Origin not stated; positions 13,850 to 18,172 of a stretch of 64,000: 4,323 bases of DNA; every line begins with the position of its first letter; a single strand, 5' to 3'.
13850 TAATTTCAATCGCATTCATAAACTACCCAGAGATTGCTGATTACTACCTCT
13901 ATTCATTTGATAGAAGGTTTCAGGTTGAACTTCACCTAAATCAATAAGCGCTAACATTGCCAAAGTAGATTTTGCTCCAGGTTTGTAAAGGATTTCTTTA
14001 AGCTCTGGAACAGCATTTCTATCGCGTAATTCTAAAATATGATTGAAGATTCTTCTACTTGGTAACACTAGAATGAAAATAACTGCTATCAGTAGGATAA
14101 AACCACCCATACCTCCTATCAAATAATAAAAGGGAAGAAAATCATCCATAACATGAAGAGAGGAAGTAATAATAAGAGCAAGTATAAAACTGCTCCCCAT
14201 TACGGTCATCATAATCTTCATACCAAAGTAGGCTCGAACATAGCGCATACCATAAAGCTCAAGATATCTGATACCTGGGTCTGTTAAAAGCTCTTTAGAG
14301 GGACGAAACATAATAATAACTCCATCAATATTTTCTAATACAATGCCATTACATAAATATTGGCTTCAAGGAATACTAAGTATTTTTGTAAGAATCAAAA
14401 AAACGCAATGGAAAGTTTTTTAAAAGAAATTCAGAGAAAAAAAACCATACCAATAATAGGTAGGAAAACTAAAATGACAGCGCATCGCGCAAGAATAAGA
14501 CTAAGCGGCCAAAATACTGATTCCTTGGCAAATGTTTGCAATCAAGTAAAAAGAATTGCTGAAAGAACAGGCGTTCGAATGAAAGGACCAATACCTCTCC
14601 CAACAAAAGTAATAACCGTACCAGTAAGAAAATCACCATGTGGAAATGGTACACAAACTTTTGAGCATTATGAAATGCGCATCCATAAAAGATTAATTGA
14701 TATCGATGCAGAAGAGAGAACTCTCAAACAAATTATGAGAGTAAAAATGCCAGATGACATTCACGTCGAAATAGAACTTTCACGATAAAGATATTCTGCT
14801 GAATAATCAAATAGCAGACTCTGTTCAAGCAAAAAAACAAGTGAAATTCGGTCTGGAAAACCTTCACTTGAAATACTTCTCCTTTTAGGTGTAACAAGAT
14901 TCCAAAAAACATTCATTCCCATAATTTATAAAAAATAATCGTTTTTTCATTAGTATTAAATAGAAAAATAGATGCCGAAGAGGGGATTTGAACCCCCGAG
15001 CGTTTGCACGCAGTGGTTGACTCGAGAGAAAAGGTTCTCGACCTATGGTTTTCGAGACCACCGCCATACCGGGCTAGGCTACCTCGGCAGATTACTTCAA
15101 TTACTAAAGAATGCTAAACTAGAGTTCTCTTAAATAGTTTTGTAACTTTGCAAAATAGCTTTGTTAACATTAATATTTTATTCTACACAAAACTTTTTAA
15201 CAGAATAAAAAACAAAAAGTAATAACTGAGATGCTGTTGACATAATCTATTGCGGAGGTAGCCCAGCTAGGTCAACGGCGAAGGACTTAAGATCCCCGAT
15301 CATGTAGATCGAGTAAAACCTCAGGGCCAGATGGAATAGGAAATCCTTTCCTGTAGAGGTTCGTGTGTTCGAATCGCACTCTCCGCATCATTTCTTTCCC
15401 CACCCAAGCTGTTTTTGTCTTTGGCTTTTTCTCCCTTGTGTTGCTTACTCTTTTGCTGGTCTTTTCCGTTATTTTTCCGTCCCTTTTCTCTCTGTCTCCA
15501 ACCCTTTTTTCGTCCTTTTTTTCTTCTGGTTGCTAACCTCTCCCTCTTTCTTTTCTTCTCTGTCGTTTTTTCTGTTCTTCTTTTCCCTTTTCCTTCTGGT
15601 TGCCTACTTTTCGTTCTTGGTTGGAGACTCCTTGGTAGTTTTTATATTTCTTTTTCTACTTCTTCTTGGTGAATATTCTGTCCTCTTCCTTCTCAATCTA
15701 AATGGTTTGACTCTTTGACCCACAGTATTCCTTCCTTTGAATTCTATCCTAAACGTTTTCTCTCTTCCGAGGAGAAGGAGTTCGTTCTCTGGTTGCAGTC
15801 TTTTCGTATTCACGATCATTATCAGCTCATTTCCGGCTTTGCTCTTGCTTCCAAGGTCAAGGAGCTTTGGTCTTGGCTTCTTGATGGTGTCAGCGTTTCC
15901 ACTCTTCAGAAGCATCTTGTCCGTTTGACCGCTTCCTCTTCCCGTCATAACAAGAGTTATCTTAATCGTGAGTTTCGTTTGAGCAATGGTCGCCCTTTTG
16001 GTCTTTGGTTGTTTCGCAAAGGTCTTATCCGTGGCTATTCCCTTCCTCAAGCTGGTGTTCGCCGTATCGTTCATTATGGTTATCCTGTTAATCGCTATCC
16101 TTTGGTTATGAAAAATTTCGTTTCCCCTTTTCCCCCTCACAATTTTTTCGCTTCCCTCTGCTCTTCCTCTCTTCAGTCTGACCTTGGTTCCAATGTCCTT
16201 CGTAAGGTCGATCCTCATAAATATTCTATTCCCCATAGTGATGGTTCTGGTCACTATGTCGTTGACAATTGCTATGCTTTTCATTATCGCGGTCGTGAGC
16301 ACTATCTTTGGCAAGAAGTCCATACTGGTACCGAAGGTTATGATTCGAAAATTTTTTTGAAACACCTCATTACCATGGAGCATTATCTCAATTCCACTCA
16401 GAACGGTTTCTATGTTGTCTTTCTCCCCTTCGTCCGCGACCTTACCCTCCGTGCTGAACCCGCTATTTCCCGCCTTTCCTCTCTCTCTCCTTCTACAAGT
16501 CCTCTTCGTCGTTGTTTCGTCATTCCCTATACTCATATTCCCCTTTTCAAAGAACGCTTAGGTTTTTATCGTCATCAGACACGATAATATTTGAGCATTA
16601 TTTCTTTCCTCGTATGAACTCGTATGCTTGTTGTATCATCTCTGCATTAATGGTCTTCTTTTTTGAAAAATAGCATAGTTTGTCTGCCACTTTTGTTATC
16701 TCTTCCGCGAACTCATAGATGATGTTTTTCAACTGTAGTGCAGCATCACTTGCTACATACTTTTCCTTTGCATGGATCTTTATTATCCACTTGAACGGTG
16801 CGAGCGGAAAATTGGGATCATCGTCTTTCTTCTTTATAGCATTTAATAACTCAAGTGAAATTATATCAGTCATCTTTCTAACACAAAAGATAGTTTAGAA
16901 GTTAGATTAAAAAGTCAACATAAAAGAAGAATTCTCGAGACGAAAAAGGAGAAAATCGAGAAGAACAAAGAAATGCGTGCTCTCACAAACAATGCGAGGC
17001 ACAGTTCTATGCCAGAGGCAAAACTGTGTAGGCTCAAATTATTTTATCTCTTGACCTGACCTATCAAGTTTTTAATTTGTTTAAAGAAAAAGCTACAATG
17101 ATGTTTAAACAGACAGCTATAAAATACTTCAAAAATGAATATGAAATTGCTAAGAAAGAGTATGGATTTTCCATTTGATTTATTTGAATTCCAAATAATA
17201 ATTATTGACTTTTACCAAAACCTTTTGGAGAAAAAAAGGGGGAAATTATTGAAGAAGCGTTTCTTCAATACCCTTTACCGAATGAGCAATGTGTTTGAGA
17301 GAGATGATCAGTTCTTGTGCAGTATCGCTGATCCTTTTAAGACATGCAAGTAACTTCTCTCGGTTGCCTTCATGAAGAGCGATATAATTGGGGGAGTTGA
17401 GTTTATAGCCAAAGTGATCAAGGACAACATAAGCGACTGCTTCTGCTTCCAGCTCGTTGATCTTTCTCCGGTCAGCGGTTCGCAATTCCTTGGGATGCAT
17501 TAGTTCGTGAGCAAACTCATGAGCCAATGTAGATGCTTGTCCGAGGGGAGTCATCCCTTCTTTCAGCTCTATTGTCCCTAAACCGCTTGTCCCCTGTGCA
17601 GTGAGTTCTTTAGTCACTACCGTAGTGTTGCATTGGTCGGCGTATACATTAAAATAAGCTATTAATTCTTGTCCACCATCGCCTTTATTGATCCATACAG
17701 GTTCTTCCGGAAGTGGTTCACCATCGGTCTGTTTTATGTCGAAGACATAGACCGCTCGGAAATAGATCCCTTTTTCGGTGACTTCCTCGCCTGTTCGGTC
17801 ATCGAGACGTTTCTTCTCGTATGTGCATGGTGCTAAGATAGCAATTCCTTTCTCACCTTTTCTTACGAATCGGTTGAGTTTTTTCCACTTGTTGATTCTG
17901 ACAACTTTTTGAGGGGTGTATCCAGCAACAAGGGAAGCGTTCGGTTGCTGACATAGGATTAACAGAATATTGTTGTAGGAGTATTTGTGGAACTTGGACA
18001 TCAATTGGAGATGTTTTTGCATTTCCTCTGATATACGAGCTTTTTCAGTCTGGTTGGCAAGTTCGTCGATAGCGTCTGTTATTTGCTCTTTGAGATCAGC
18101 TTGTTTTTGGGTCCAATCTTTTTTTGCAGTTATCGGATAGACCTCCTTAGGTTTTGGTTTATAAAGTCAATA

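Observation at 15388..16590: Extreme adenine-depleted, pyrimidine-rich block starting exactly at the tRNA-Leu 3' end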

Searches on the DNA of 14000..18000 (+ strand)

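Call 6: search_rna_families(source=window, start=14000, end=18000, threshold=evalue, max_evalue=1, show_alignments=2)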
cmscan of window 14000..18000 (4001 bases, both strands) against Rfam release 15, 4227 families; matches with E-value up to 1: 3.
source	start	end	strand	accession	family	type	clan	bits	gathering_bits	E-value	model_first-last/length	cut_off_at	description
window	14973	15088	-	RF00005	tRNA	Gene; tRNA;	CL00001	52.5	29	1.2e-09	1-71/71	no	tRNA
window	15252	15387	+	RF00005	tRNA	Gene; tRNA;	CL00001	34.2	29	0.00014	1-71/71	no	tRNA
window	16799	16949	+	RF02045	CDKN2B-AS_3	Gene; lncRNA;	-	29.6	50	0.52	1-144/144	no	CDKN2B antisense RNA 1 convserved region 3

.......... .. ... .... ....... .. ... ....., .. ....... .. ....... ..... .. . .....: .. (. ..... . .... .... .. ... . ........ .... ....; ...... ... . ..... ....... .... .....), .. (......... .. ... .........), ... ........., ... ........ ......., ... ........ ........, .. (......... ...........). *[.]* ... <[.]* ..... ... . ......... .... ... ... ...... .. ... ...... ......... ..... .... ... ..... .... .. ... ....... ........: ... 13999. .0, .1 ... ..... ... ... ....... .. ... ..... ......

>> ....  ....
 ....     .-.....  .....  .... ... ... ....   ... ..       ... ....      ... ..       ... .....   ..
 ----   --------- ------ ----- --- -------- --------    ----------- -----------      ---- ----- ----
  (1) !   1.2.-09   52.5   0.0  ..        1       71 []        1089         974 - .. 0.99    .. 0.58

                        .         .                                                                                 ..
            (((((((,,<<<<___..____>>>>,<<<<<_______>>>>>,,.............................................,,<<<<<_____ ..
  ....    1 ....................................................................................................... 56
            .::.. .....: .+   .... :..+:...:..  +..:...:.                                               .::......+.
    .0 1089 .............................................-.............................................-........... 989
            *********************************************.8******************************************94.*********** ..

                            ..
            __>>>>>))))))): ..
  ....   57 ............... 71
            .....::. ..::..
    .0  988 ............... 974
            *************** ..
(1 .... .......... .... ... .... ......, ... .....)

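Call 23: search_rna_families(sources=[L007, L009, L010, L011, L012], threshold=evalue, max_evalue=0.01)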
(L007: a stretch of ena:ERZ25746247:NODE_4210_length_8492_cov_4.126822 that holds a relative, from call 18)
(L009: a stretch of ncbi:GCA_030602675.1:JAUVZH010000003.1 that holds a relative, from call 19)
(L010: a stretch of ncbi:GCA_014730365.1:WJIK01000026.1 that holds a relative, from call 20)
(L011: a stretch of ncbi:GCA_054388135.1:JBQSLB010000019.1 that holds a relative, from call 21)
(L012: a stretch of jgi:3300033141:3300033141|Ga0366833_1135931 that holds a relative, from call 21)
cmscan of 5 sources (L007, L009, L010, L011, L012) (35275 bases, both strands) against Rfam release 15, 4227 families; matches with E-value up to 0.01: 2.
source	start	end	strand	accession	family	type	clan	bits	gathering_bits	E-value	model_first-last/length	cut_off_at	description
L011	1678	1985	+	RF01857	Archaea_SRP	Gene;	CL00003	103.4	96.5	1.4e-22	1-317/317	no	Archaeal signal recognition particle RNA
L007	358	492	+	RF00005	tRNA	Gene; tRNA;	CL00001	35.1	29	0.0007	1-71/71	no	tRNA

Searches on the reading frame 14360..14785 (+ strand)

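Call 56: search_protein_families(library=pfam, proteins=[window:14360-14785:+], max_evalue=0.01)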
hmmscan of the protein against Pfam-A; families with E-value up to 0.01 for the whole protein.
window:14360-14785:+ (142 aa): 1 family
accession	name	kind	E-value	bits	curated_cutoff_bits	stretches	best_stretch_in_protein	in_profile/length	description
PF00338.27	Ribosomal_S10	-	3.9e-30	104.4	21.2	1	45-139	1-98/98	Ribosomal protein S10p/S20e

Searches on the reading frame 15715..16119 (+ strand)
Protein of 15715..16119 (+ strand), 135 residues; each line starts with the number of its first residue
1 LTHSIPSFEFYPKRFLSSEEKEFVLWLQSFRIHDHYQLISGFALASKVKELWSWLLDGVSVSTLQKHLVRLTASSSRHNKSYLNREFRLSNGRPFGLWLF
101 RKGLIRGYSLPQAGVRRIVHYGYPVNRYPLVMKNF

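Call 106: predict_structure(alignment_id=A4)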
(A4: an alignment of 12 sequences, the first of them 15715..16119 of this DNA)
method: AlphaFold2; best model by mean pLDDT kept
length: 135 residues; sequences in the alignment: 12
mean_pLDDT: 78.5   pTM: 0.76
mean pLDDT of the five models: 78.5, 63.1, 53.8, 51.6, 50.6
residues with pLDDT >= 90: 38; 70-90: 65; 50-70: 17; < 50: 15
segments of 3 or more residues with pLDDT < 50: 72-75, 128-135
pLDDT, mean of each block of 10 residues (from residue 1): 61 85 91 83 95 93 83 51 88 89 84 75 64 36
secondary structure, 60 per line:
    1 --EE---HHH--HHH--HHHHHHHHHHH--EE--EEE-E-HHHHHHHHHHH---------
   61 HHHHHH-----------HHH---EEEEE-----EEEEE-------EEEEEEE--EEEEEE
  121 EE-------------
elements in order: H18-28 E35-37 H41-51 H61-66 E84-88 E94-98 E106-112 E115-122

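Call 110: fold_search(model_id=the predicted structure, library=pdb)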
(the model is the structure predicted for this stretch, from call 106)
No match with E <= 0.001 here; weaker rows may still be real.
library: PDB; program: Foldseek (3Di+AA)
matches with E <= 10: 453; with E <= 0.001: 0
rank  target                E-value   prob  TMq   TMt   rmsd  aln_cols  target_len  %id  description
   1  4yrv_B                2.1e-01  0.33  0.30  0.15  14.3       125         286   16  Crystal structure of Anabaena transcription factor HetR complexed with 21-bp DNA from hetP promoter (released 2015-12-02)
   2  5ngm_AL               2.8e-01  0.12  0.21  0.22  14.2       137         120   13  2.9S structure of the 70S ribosome composing the S. aureus 100S complex (released 2017-10-04)
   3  2e1n_A                4.9e-01  0.33  0.30  0.35   6.9       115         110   16  Crystal structure of the Cyanobacterium circadian clock modifier Pex (released 2006-11-28)
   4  1f4k_A                5.5e-01  0.21  0.28  0.31   6.4       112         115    7  CRYSTAL STRUCTURE OF THE REPLICATION TERMINATOR PROTEIN/B-SITE DNA COMPLEX (released 2001-06-08)
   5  9qbd_A                5.5e-01  0.35  0.30  0.37   6.5       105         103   13  Crystal structure of Brachyspira hampsonii PadR with Leu88 replaced by 3-aminotyrosine (released 2026-03-11)
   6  2e1n_B                5.9e-01  0.25  0.29  0.34   6.9       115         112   16  Crystal structure of the Cyanobacterium circadian clock modifier Pex (released 2006-11-28)
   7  4esb                  6.2e-01  0.47  0.32  0.40   5.1       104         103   12  Crystal structure of PadR-like transcriptional regulator (BC4206) from Bacillus cereus strain ATCC 14579 (released 2012-12-05)
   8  9qbd_B                6.6e-01  0.23  0.29  0.34   8.8       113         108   13  Crystal structure of Brachyspira hampsonii PadR with Leu88 replaced by 3-aminotyrosine (released 2026-03-11)
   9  2fsw_B                7.0e-01  0.23  0.31  0.38   9.3       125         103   17  Crystal Structure of the Putative Transcriptional Regualator, MarR family from Porphyromonas gingivalis W83 (released 2006-03-07)
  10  9h88_B                7.5e-01  0.28  0.30  0.36   8.7       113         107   14  Crystal structure of LmrR variant V15aY-RNYW with Val15 replaced by 3-aminotyrosine and evolved as Friedel-Crafts alky (released 2025-04-30)
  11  6cmv_C                8.0e-01  0.18  0.29  0.34   6.2       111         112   16  Crystal structure of Archaeal Biofilm Regulator (AbfR2) from Sulfolobus acidocaldarius (released 2018-11-14)
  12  8qdf_B                8.5e-01  0.23  0.29  0.35   7.7       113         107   15  Engineered LmrR with Met-89 replaced by para-boronophenylalanine (released 2024-05-01)
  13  9ha0_A                9.0e-01  0.23  0.29  0.35   7.7       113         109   14  Crystal structure of Cu(II)-bound LmrR_V15Bpy variant BVS (released 2025-03-05)
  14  6cmv_B                9.6e-01  0.08  0.25  0.28   7.1       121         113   16  Crystal structure of Archaeal Biofilm Regulator (AbfR2) from Sulfolobus acidocaldarius (released 2018-11-14)
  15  8qdf_A                9.6e-01  0.21  0.29  0.36   7.7       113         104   15  Engineered LmrR with Met-89 replaced by para-boronophenylalanine (released 2024-05-01)
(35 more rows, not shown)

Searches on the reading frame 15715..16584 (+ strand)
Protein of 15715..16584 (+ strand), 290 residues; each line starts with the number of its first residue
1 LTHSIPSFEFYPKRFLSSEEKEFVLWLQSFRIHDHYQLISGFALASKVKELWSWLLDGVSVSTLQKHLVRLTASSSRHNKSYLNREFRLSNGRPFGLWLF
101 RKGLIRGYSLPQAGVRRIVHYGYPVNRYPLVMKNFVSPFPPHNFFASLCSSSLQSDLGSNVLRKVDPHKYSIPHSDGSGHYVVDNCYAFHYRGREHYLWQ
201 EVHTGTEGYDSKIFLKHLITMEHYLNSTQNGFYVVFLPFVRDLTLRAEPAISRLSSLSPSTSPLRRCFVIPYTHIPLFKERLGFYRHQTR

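Call 5: search_protein_families(library=pfam, proteins=[window:15715-16584:+], max_evalue=1)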
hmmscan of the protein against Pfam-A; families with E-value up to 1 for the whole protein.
window:15715-16584:+ (290 aa): 0 families

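Call 17: find_homologous_proteins(query=window:15715-16584:+, max_evalue=0.001)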
Query window:15715-16584:+ (290 aa): 14 proteins with E <= 0.001 among 716 candidates. Only proteins of 159 to 508 residues were searched: fused or split forms outside these lengths cannot appear, so this answer is no evidence that the protein stands alone or is whole; lengths 'longer' or 'shorter' looks for them.
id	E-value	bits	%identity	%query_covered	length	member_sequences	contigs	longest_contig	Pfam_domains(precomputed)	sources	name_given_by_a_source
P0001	7.8e-128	444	67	99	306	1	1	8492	-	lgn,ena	-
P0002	2.0e-126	439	65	100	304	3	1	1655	-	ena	-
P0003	6.5e-100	352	52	100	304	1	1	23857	-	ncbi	-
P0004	1.8e-98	348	51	100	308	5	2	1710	-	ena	-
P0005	1.2e-71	260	50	79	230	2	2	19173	-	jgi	-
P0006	4.2e-65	238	43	99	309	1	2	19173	-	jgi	-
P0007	2.5e-62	229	43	99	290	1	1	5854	-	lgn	-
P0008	1.1e-57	214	39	100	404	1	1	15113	-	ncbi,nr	ncbi:MAG: hypothetical protein GF308_04175 [Candidatus Heimdallarchaeota archaeon]|nr:hypothetical p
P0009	4.5e-54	202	37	100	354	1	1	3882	-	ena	-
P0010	6.2e-53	198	53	58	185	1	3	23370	-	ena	-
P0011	1.3e-46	177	37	100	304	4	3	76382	-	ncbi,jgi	ncbi:MAG: hypothetical protein ACTSVH_05050 [Candidatus Heimdallarchaeota archaeon]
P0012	1.6e-45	174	36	100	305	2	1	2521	-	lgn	-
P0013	2.8e-45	173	36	100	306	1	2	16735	-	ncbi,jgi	ncbi:MAG: hypothetical protein ACTSSK_03295 [Candidatus Heimdallarchaeota archaeon]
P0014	2.5e-43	167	36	92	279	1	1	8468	-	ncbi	-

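Call 18: find_encoding_contigs(protein=P0001, flank=4000, max_places=2)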
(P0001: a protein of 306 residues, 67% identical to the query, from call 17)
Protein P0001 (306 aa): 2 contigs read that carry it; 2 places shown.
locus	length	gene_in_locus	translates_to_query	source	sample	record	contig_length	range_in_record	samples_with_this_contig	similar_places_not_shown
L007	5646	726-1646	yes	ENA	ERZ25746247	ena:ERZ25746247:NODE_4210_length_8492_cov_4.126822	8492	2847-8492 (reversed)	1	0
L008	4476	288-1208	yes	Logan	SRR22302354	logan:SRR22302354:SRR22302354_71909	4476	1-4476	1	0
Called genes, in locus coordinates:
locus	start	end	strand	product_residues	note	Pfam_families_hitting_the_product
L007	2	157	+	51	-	?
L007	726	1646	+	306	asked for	-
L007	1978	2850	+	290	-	PF02985:HEAT (faint), PF13513:HEAT_EZ (faint), PF03130:HEAT_PBS (faint), PF13646:HEAT_2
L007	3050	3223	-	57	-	PF04014:MazE_antitoxin (weak)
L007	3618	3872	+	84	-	-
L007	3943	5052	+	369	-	PF13676:TIR_2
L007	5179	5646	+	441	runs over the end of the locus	PF03952:Enolase_N, PF00113:Enolase_C, PF13378:MR_MLE_C (weak)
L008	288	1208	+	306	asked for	-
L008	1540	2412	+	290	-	PF02985:HEAT (faint), PF13513:HEAT_EZ (faint), PF03130:HEAT_PBS (faint), PF13646:HEAT_2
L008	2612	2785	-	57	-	PF04014:MazE_antitoxin (weak)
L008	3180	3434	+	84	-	-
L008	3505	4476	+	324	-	?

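Call 19: find_encoding_contigs(protein=P0003, flank=4000, max_places=2)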
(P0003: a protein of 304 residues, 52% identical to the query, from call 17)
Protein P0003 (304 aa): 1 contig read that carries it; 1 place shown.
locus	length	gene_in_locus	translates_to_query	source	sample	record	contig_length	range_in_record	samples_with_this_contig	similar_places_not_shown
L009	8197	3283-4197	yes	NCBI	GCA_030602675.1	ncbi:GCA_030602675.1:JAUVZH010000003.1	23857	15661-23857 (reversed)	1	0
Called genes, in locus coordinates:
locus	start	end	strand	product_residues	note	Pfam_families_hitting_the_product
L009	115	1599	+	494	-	PF03845:Spore_permease (weak), PF13520:AA_permease_2, PF00324:AA_permease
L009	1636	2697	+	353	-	-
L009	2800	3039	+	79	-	-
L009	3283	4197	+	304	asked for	-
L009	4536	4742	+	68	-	-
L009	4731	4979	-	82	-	PF13192:Thioredoxin_3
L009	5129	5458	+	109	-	PF01638:HxlR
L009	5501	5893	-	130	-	PF01022:HTH_5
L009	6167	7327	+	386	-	PF13593:SBF_like, PF01758:SBF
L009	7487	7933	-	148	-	PF08859:DGC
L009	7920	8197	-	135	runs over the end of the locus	PF08859:DGC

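Call 20: find_encoding_contigs(protein=P0008, flank=4000, max_places=2)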
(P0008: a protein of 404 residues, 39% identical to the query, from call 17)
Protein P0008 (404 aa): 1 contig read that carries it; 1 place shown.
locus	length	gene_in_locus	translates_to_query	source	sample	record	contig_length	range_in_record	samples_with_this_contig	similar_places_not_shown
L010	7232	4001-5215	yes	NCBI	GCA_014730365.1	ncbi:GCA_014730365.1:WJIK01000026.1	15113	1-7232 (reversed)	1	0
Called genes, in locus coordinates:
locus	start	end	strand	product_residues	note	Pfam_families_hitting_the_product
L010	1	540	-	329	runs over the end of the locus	PF08713:DNA_alkylation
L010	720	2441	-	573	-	-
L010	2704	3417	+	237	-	PF13240:Zn_Ribbon_1 (faint)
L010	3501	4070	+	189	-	PF00702:Hydrolase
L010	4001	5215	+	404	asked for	-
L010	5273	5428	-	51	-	-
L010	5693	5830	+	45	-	-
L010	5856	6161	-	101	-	-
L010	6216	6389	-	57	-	PF04014:MazE_antitoxin (weak)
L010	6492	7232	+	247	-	?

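Call 21: find_encoding_contigs(protein=P0011, flank=4000, max_places=3)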
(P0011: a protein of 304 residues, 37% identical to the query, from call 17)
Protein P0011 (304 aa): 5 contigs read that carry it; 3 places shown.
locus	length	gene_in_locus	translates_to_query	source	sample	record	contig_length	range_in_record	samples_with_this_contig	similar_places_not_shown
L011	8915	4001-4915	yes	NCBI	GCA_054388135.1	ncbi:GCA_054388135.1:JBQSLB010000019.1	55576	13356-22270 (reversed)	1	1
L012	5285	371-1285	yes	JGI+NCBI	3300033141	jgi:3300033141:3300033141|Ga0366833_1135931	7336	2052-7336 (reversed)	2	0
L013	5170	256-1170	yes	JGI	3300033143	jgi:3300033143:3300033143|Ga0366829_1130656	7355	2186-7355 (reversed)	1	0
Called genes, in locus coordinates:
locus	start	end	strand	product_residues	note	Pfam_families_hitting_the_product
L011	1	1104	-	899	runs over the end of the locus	PF02743:dCache_1, PF22673:MCP-like_PDC_1, PF13424:TPR_12, PF00515:TPR_1 (weak), PF13424:TPR_12, PF13768:VWA_3, PF00092:VWA, PF13519:VWA_2, +7 more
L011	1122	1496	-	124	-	PF04014:MazE_antitoxin (faint)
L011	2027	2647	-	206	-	-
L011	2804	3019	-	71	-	PF01246:Ribosomal_L24e, PF06467:zf-FCS (weak)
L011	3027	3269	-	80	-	PF01200:Ribosomal_S28e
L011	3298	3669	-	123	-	PF01248:Ribosomal_L7Ae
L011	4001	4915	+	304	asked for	-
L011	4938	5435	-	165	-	-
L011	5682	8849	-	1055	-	PF18884:TSP3_bac (faint)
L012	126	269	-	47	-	-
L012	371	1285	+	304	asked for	-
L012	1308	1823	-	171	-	-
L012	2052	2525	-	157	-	PF18884:TSP3_bac (faint)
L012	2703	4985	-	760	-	-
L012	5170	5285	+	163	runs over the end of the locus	-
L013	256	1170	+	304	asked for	-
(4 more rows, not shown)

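Call 82: search_protein_families(library=padloc, proteins=[window:15715-16584:+, P0011, P0003], max_evalue=0.1)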
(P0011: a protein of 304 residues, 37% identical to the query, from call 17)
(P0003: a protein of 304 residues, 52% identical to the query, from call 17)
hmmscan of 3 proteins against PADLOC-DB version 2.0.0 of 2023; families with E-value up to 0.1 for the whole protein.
window:15715-16584:+ (290 aa): 0 families

P0011 (304 aa): 0 families

P0003 (304 aa): 0 families

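Call 83: search_protein_families(library=phrogs, proteins=[window:15715-16584:+, P0011, P0003], max_evalue=0.1)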
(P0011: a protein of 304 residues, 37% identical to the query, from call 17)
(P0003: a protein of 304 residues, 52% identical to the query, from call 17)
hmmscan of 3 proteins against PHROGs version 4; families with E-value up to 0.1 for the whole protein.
window:15715-16584:+ (290 aa): 0 families

P0011 (304 aa): 0 families

P0003 (304 aa): 0 families

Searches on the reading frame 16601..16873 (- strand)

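Call 5: search_protein_families(library=pfam, proteins=[window:16601-16873:-], max_evalue=1)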
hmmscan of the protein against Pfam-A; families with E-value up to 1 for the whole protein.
window:16601-16873:- (91 aa): 2 families
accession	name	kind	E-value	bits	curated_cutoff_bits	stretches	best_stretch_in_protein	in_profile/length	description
PF00808.29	CBFD_NFYB_HMF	-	7.6e-11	42.6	21.4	1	21-83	2-64/65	Histone-like transcription factor (CBF/NF-Y) and archaeal histone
PF00125.30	Histone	-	0.0014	19.3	26.4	1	16-84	47-119/122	Core histone H2A/H2B/H3/H4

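Call 82: search_protein_families(library=padloc, proteins=[window:16601-16873:-], max_evalue=0.1)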
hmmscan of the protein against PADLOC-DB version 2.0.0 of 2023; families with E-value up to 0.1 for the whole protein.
window:16601-16873:- (91 aa): 1 family
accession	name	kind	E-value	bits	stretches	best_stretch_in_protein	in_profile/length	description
PDLC02085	Cas4a2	-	0.011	14.1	1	30-87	73-128/166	-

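Call 83: search_protein_families(library=phrogs, proteins=[window:16601-16873:-], max_evalue=0.1)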
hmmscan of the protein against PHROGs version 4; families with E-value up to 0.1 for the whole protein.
window:16601-16873:- (91 aa): 2 families
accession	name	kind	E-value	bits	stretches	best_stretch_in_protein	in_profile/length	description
phrog_13093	-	unknown function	0.012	16.7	1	46-62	6-22/50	-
phrog_30244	-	unknown function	0.086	14.1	0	52-86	8-39/94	-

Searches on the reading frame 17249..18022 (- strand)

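Call 5: search_protein_families(library=pfam, proteins=[window:17249-18022:-], max_evalue=1)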
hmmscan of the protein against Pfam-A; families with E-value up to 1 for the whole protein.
window:17249-18022:- (258 aa): 2 families
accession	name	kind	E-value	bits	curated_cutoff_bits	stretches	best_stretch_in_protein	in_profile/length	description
PF08401.16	ArdcN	-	1.1e-11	45.5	22.6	1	6-94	36-123/123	N-terminal domain of anti-restriction factor ArdC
PF06114.19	Peptidase_M78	-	6.9e-06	26.3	22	1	149-200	29-85/123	IrrE N-terminal-like domain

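Call 82: search_protein_families(library=padloc, proteins=[window:17249-18022:-], max_evalue=0.1)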
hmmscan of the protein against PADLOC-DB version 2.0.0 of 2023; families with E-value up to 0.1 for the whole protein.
window:17249-18022:- (258 aa): 1 family
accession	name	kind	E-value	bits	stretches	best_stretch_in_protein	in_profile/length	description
PDLC03940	RmrT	-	0.014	12.9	1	187-254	148-211/227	-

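Call 83: search_protein_families(library=phrogs, proteins=[window:17249-18022:-], max_evalue=0.1)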
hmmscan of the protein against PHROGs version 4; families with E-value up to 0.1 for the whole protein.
window:17249-18022:- (258 aa): 5 families
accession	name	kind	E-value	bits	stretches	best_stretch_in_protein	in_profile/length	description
phrog_7245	-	moron, auxiliary metabolic gene and host takeover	7.2e-14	52.7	1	7-196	46-251/324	anti-restriction protein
phrog_2439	-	transcription regulation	0.0062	16.5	1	156-195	191-233/367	transcriptional regulator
phrog_1914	-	unknown function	0.016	15.9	1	165-253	97-178/222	-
phrog_87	-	other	0.03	15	1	120-193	39-119/227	metallo-protease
phrog_2425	-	unknown function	0.083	13.7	0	62-92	34-64/86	-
